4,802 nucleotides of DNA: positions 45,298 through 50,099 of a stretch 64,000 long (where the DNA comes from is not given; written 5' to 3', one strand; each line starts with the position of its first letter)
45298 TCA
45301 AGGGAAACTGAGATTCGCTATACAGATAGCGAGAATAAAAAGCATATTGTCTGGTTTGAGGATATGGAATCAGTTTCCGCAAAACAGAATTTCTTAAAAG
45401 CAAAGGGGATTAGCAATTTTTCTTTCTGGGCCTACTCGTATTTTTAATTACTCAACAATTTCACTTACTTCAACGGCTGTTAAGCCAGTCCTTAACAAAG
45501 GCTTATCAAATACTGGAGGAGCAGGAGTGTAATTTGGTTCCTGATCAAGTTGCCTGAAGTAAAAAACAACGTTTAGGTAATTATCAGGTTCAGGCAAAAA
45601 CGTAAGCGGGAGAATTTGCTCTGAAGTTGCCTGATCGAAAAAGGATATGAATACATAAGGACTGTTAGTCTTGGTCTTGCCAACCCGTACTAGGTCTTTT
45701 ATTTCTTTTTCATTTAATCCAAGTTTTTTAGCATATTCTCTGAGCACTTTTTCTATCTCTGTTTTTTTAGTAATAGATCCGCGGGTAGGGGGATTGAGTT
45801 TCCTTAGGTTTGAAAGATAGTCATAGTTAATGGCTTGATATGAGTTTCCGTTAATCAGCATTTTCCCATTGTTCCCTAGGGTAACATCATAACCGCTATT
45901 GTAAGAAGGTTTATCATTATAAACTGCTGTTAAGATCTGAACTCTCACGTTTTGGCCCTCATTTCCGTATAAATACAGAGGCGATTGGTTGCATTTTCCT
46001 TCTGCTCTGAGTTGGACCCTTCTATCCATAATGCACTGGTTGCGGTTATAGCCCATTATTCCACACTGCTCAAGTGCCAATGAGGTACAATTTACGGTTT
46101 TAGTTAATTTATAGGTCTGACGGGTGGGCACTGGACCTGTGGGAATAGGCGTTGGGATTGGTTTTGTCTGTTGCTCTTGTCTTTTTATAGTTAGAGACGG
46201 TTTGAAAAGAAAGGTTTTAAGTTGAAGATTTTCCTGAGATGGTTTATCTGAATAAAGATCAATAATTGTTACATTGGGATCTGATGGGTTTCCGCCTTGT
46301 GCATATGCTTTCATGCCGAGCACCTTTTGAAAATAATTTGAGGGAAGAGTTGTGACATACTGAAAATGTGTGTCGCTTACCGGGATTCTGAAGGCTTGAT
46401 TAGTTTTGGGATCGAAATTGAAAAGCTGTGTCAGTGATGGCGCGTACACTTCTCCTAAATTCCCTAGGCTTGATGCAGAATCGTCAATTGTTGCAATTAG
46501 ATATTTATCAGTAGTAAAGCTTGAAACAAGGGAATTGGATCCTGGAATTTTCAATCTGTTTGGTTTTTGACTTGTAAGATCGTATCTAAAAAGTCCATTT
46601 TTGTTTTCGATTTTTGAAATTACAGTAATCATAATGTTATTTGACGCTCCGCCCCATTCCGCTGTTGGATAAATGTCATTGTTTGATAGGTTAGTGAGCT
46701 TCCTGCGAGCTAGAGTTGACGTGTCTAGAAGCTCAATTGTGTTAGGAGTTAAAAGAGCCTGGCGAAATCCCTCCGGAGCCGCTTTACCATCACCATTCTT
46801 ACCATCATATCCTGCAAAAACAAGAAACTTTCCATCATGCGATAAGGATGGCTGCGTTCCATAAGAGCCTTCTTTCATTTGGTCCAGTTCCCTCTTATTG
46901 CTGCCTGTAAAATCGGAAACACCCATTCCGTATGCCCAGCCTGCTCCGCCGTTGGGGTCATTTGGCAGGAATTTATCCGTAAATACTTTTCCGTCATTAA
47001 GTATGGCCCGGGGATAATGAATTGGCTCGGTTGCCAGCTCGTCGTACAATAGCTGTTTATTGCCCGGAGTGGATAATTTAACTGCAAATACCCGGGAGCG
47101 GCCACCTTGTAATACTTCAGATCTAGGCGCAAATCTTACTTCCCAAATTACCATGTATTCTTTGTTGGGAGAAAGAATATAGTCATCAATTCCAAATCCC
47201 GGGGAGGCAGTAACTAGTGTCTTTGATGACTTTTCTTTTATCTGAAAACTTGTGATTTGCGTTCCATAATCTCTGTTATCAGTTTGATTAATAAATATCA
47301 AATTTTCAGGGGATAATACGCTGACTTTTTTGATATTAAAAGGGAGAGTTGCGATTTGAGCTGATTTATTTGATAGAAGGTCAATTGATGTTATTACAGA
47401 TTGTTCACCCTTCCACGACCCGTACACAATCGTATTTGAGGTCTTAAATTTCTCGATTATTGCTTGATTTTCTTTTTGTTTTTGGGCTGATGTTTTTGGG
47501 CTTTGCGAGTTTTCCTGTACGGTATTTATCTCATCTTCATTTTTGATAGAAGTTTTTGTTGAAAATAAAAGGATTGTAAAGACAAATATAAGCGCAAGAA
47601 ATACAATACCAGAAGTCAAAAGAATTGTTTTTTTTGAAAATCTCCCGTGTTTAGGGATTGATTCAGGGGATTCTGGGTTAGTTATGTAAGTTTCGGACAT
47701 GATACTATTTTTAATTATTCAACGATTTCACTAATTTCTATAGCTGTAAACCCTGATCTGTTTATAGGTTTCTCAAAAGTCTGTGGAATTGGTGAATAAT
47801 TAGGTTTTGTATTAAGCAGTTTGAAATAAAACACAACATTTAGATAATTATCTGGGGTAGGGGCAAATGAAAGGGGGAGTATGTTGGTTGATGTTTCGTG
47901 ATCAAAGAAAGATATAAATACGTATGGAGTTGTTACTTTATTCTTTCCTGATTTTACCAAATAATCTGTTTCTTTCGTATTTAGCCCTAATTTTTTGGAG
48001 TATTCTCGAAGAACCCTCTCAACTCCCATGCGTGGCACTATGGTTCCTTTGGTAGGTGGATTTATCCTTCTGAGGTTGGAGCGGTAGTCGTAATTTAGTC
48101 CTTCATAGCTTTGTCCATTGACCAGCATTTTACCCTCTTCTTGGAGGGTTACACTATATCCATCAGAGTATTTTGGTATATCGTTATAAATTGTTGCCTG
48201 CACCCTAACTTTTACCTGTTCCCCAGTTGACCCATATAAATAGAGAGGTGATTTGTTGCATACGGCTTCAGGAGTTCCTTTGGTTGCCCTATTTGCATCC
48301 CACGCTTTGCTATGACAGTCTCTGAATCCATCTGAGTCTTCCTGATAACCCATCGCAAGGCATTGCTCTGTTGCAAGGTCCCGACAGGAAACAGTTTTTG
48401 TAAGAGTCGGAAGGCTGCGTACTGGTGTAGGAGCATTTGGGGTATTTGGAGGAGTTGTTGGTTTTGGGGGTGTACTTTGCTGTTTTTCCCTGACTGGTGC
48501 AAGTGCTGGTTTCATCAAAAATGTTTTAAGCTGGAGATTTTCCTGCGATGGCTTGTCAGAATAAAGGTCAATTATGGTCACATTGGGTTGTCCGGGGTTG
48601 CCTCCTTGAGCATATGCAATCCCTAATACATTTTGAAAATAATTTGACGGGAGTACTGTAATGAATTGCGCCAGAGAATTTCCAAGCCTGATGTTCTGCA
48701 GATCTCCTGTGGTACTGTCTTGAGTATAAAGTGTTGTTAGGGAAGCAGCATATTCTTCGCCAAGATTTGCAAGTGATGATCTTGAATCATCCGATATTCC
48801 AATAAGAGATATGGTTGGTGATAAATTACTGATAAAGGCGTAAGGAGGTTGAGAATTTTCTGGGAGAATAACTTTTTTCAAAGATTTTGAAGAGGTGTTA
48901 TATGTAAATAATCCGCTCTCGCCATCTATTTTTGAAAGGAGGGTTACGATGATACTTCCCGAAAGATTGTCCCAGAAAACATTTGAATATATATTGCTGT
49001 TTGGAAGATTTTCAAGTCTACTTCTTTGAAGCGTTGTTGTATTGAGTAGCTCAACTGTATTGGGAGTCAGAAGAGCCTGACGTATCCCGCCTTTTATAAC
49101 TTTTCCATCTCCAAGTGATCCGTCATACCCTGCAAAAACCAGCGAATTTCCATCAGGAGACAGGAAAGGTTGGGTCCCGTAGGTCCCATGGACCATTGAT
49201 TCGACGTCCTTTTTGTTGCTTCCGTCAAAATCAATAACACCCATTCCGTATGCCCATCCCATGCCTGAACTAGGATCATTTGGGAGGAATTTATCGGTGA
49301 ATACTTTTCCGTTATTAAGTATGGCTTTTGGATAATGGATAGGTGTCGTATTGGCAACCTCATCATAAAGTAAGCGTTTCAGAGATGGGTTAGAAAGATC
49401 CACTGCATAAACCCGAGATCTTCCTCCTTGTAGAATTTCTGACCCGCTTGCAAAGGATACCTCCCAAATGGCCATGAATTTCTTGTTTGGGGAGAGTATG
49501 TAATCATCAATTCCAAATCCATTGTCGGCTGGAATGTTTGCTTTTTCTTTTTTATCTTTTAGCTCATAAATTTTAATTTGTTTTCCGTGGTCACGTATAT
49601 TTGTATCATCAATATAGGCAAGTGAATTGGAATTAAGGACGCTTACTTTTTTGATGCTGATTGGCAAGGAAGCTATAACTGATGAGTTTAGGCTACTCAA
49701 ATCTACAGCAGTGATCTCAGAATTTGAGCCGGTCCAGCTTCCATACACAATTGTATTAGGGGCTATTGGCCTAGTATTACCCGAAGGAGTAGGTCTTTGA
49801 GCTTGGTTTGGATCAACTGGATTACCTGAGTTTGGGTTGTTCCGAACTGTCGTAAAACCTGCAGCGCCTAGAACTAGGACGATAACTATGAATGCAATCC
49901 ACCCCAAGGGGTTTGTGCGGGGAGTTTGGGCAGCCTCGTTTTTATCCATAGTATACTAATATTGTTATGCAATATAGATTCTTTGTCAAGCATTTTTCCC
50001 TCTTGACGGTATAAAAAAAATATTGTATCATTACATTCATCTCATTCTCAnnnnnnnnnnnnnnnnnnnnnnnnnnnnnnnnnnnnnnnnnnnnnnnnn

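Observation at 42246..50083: str operon split: ~7.8 kb accessory insertion between fusA and tuf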

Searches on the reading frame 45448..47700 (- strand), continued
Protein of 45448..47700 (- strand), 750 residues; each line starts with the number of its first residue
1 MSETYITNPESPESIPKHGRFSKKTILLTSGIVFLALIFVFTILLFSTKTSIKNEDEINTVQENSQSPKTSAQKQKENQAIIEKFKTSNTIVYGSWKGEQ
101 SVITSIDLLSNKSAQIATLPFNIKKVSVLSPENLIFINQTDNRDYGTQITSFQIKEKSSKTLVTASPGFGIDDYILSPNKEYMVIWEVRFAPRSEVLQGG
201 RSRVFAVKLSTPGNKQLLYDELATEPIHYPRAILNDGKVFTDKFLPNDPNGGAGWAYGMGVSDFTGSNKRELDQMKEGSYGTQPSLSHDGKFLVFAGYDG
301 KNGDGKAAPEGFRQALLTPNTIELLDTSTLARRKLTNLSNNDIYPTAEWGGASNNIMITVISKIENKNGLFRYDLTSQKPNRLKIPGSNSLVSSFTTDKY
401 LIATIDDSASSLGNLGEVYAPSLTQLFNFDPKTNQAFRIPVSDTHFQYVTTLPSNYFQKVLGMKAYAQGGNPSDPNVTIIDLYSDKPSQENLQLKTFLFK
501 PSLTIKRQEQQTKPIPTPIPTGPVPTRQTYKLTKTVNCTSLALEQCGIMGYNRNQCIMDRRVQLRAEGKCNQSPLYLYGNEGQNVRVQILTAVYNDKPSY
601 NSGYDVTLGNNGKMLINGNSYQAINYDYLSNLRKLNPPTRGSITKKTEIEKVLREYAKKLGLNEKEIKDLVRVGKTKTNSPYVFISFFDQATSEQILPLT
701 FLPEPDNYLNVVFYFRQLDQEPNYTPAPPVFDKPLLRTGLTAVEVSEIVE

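Call 69: predict_structure(alignment_id=A4)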
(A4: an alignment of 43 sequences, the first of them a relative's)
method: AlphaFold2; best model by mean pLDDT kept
length: 750 residues; sequences in the alignment: 43
mean_pLDDT: 75.4   pTM: 0.57
mean pLDDT of the five models: 75.4, 75.0, 74.4, 73.5, 73.2
residues with pLDDT >= 90: 259; 70-90: 260; 50-70: 94; < 50: 137
segments of 3 or more residues with pLDDT < 50: 1-22, 47-71, 464-505, 511-540, 548-551, 564-572
pLDDT, mean of each block of 10 residues (from residue 1): 31 37 65 83 56 30 35 51 63 85 86 87 91 94 90 93 95 95 95 77 97 95 93 97 81 79 96 93 91 95 82 83 97 94 87 83 80 89 69 66 71 74 80 75 83 81 48 37 39 35 49 38 35 35 58 59 44 76 88 66 86 85 76 68 94 95 90 83 94 84 92 92 89 90 87
secondary structure, 60 per line:
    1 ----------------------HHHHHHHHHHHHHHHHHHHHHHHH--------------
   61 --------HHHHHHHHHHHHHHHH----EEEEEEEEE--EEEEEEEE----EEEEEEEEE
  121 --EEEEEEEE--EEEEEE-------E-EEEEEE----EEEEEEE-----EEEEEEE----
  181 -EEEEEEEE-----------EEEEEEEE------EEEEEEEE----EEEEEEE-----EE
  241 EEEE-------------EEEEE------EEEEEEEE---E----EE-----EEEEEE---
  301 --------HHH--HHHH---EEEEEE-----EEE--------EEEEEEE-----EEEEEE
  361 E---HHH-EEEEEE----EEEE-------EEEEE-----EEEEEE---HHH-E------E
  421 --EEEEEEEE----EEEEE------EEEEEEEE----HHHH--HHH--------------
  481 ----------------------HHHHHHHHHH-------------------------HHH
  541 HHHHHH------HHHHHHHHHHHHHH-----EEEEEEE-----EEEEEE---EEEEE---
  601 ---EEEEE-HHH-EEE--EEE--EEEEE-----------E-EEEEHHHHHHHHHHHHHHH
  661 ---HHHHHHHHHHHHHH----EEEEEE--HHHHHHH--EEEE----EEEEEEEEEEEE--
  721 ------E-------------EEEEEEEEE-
elements in order (helices of 4 or more, strands of 3 or more residues): H23-46 H69-84 E89-97 E100-107 E112-120 E123-130 E133-138 E148-153 E158-164 E170-176 E182-189 E201-208 E215-222 E227-233 E239-244 E258-262 E269-276 E292-297 H314-317 E321-326 E332-334 E343-349 E355-361 E369-374 E379-382 E390-394 E400-405 E423-430 E435-439 E446-453 H458-461 H503-512 H538-546 H553-566 E572-578 E584-589 E593-597 E604-608 E614-616 E619-621 E624-628 E642-645 H646-660 H664-677 E682-687 H690-696 E699-702 E707-718 E741-749

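Call 71: fold_search(model_id=the predicted structure, library=pdb)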
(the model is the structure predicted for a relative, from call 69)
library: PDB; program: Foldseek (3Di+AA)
matches with E <= 10: 1046; with E <= 0.001: 622
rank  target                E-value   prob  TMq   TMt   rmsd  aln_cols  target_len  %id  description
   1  3pe7                  1.2e-10  1.00  0.30  0.57   5.7       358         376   14  Oligogalacturonate lyase in complex with manganese (released 2010-11-03)
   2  3c5m_A                1.1e-09  1.00  0.31  0.56   5.5       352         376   11  Crystal structure of oligogalacturonate lyase (VPA0088) from Vibrio parahaemolyticus. Northeast Structural Genomics Co (released 2008-02-26)
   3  8pjr                  2.4e-09  1.00  0.23  0.49   8.7       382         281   11  Crystal structure of the SAKe6AC-LB protein (released 2024-07-10)
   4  3c5m_B                2.7e-09  1.00  0.30  0.55   6.7       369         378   11  Crystal structure of oligogalacturonate lyase (VPA0088) from Vibrio parahaemolyticus. Northeast Structural Genomics Co (released 2008-02-26)
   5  1crz                  2.7e-09  1.00  0.25  0.41  10.1       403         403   11  CRYSTAL STRUCTURE OF THE E. COLI TOLB PROTEIN (released 2000-08-16)
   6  7opu                  3.4e-09  1.00  0.22  0.48   8.9       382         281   11  Self-assembled crystal structure of the computationally designed SAKe6BE-3HH protein (released 2022-12-14)
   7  2bkl_B                4.5e-09  1.00  0.27  0.29  12.4       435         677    9  Structural and Mechanistic Analysis of Two Prolyl Endopeptidases: Role of Inter-Domain Dynamics in Catalysis and Speci (released 2005-03-09)
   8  5uzw_B                4.8e-09  1.00  0.27  0.28  13.3       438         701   13  PCY1 G696Insertion Variant in Complex with Follower Peptide and the Covalent Inhibitor ZPP (released 2017-05-31)
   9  1jju_B                6.1e-09  1.00  0.27  0.52   7.6       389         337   12  Structure of a Quinohemoprotein Amine Dehydrogenase with a Unique Redox Cofactor and Highly Unusual Crosslinking (released 2001-12-12)
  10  7pvp                  7.1e-09  1.00  0.23  0.49   8.4       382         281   12  Crystal structure of the SAKe6BC designer protein (released 2023-01-18)
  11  7xm3                  7.1e-09  1.00  0.23  0.48   9.1       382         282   11  Crystal structure of Keap1 Kelch domain (residues 322-609) in complex with 6k (released 2022-07-06)
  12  1mg2_A                7.8e-09  1.00  0.29  0.50   9.5       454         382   12  MUTATION OF ALPHA PHE55 OF METHYLAMINE DEHYDROGENASE ALTERS THE REORGANIZATION ENERGY AND ELECTRONIC COUPLING FOR ITS  (released 2002-12-11)
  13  7on7_A                8.7e-09  1.00  0.21  0.47   9.0       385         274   10  Crystal structure of the computationally designed SAKe6BE-L2 protein (released 2022-12-14)
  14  5jrk_A                9.1e-09  1.00  0.26  0.28   8.2       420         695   11  Crystal Structure of the Sphingopyxin I Lasso Peptide Isopeptidase SpI-IsoP (SeMet-derived) (released 2016-09-28)
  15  2gc4_A                9.6e-09  1.00  0.30  0.53   9.2       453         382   11  Structural comparison of the oxidized ternary electron transfer complex of methylamine dehydrogenase, amicyanin and cy (released 2006-11-28)
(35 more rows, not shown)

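Call 79: search_protein_families(library=pfam, proteins=[L090:11563-11985:-, L083:7064-7684:-], max_evalue=0.01)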
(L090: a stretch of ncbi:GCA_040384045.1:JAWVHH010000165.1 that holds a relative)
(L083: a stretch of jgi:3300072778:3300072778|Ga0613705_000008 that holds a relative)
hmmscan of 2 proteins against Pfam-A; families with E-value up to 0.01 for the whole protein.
L090:11563-11985:- (140 aa): 8 families
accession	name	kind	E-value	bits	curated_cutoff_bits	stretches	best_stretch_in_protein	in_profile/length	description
PF00583.31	Acetyltransf_1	-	7.5e-22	78.2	20.7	1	9-115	8-116/116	Acetyltransferase (GNAT) family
PF13508.13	Acetyltransf_7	-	1.1e-17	64.6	27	1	33-116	2-83/84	Acetyltransferase (GNAT) domain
PF13673.13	Acetyltransf_10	-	3.8e-13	50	23.6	1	29-119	26-111/128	Acetyltransferase (GNAT) domain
PF13302.13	Acetyltransf_3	-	5.5e-09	37.3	25.4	1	31-116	47-138/138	Acetyltransferase (GNAT) domain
PF13420.13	Acetyltransf_4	-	3.8e-08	33.9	24.3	1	30-117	45-136/155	Acetyltransferase (GNAT) domain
PF08445.16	FR47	-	2.6e-07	31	22.1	1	59-119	22-81/86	FR47-like protein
PF14542.12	Acetyltransf_CG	-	2.2e-06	28.1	30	1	44-93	10-59/80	GCN5-related N-acetyl-transferase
PF13527.13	Acetyltransf_9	-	1.6e-05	25.3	25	1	66-116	80-125/127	Acetyltransferase (GNAT) domain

L083:7064-7684:- (206 aa): 3 families
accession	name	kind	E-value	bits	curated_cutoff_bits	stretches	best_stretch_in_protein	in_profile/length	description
PF13472.12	Lipase_GDSL_2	-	2.5e-21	77.4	32.9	1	5-191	1-178/178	GDSL-like Lipase/Acylhydrolase family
PF00657.28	Lipase_GDSL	-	4.4e-16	60.1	23.6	1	3-196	1-208/208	GDSL-like Lipase/Acylhydrolase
PF04311.20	DUF459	-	4.3e-09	36.4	27.2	1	3-198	2-196/197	Protein of unknown function (DUF459)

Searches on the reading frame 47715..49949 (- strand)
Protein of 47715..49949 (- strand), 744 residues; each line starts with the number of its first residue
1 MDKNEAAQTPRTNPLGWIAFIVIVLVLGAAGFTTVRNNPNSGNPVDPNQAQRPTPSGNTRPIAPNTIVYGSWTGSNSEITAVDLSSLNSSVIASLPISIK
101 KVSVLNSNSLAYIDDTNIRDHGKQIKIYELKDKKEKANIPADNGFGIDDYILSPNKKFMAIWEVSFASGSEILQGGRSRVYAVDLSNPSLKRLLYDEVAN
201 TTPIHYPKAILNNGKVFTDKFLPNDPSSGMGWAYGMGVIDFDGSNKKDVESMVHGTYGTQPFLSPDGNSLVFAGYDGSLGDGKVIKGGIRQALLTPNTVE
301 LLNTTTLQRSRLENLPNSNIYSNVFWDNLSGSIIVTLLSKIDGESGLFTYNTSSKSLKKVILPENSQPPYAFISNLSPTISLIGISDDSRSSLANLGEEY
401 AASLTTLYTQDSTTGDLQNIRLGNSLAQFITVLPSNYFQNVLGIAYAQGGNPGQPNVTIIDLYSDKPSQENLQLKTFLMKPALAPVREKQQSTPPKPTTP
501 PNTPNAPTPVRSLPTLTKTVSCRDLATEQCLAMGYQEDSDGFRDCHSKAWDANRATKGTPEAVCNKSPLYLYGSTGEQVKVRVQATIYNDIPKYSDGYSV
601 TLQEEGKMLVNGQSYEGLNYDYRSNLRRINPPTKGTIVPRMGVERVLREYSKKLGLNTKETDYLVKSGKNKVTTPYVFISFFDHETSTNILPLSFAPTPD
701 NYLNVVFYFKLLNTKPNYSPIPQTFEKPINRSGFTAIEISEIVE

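Call 4: search_protein_families(library=pfam, proteins=[window:47715-49949:-])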
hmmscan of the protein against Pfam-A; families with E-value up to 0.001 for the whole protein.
window:47715-49949:- (744 aa): 0 families

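Call 5: search_protein_families(library=ncbifam, proteins=[window:47715-49949:-])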
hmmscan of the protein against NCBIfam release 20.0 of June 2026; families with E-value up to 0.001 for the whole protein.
window:47715-49949:- (744 aa): 0 families

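Call 46: search_protein_families(library=pfam, proteins=[window:47715-49949:-], max_evalue=1)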
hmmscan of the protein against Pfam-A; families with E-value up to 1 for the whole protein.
window:47715-49949:- (744 aa): 1 family
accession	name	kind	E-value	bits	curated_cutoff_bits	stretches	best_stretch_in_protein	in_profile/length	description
PF07676.18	PD40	-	0.0027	18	20.9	1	258-275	11-28/38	WD40-like Beta Propeller Repeat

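Call 68: search_protein_families(library=phrogs, proteins=[window:47715-49949:-], max_evalue=0.001)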
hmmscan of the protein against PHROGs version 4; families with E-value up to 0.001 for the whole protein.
window:47715-49949:- (744 aa): 0 families
